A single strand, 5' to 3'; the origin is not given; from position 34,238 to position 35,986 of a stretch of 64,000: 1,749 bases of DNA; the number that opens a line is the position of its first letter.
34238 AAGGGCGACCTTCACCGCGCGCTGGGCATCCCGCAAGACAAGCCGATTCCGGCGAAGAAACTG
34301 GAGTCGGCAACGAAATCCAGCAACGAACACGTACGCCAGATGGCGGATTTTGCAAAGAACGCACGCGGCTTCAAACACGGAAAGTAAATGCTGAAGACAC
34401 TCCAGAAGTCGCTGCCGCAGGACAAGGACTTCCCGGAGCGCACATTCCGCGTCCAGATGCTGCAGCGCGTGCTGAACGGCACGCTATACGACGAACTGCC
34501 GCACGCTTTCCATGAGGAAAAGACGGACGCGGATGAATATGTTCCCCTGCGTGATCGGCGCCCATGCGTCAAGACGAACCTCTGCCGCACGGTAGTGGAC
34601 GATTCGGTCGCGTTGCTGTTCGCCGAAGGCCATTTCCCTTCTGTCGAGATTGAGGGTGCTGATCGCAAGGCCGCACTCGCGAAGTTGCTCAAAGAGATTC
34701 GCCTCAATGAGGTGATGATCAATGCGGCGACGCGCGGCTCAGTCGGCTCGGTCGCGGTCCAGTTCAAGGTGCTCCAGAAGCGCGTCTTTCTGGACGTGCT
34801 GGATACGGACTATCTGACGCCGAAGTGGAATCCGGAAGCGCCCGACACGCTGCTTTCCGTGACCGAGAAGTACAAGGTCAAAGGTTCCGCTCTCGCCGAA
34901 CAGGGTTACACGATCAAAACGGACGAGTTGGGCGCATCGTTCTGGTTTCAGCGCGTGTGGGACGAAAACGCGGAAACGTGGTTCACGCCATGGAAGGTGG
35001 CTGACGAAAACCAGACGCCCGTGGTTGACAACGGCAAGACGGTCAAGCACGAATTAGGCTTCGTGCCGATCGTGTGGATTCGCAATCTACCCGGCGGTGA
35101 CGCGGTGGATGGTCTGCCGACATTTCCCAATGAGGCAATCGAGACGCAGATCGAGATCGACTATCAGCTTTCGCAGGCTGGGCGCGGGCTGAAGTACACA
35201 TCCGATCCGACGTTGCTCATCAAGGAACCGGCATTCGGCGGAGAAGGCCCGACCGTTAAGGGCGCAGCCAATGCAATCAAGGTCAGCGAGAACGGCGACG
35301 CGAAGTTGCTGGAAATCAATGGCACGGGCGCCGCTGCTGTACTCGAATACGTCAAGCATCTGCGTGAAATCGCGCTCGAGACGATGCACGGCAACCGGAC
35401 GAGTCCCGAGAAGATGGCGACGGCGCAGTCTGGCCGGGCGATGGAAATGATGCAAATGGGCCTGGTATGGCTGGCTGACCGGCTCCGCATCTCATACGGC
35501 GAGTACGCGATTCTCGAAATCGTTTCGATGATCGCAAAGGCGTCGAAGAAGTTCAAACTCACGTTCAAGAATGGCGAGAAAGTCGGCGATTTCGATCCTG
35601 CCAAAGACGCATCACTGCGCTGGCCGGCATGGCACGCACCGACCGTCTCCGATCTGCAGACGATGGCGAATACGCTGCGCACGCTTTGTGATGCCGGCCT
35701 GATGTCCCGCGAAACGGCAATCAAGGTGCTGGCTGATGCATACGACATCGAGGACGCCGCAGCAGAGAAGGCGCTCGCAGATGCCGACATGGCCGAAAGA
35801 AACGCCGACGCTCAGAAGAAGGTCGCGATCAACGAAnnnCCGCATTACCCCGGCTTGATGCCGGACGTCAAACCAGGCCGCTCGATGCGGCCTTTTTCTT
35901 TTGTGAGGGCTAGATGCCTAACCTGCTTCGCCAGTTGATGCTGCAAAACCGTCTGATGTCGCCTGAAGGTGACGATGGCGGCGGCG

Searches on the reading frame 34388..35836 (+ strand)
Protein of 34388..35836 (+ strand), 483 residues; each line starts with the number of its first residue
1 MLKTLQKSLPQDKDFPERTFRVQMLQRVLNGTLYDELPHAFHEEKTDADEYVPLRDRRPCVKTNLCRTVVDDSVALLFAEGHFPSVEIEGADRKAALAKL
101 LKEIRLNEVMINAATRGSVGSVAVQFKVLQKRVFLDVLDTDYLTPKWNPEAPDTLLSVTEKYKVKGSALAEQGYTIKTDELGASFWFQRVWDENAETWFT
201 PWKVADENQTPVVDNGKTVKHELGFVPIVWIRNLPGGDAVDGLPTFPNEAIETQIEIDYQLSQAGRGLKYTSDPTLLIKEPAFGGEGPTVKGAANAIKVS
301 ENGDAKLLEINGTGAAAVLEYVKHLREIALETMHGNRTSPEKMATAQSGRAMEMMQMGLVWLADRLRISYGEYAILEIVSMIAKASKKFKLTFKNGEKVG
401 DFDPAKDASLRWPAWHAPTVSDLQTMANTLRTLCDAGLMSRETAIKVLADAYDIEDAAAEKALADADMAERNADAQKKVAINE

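Call 34: find_related_loci(query=window:34388-35836:+, collection=viral_contigs, flank=10000)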
Query window:34388-35836:+ (483 aa) in viral_contigs; peptide patterns used: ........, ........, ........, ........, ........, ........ (x = any residue, [..] = any of these).
132 stretches matched a pattern; 132 encode a relative of the query (tblastn E <= 1e-3); the best 80 are kept; 80 distinct loci.
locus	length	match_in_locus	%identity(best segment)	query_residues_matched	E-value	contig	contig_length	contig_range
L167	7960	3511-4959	78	1-483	0e+0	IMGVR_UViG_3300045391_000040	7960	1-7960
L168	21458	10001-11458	74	1-483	0e+0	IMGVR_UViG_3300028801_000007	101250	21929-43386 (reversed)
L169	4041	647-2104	74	1-483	0e+0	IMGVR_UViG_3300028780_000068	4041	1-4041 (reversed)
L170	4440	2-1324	74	44-483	0e+0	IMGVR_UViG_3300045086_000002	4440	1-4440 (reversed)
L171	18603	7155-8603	76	1-483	0e+0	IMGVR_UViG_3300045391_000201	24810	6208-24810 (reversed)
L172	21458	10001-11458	74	1-483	0e+0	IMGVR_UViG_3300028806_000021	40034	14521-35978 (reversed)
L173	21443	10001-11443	58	1-483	0e+0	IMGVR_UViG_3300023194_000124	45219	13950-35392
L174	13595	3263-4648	58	1-467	2e-175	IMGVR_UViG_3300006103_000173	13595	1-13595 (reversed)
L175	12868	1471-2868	57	1-468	7e-174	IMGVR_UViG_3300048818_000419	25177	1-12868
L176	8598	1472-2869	57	1-468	6e-174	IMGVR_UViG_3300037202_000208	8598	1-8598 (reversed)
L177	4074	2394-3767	57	1-460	1e-178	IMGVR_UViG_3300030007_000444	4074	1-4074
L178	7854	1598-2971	57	1-460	2e-172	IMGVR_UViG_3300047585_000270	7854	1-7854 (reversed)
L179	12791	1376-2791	54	1-475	4e-171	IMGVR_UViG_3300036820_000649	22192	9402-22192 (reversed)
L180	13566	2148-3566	54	1-474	1e-170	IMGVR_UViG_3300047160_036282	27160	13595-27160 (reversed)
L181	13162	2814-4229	56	1-472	2e-170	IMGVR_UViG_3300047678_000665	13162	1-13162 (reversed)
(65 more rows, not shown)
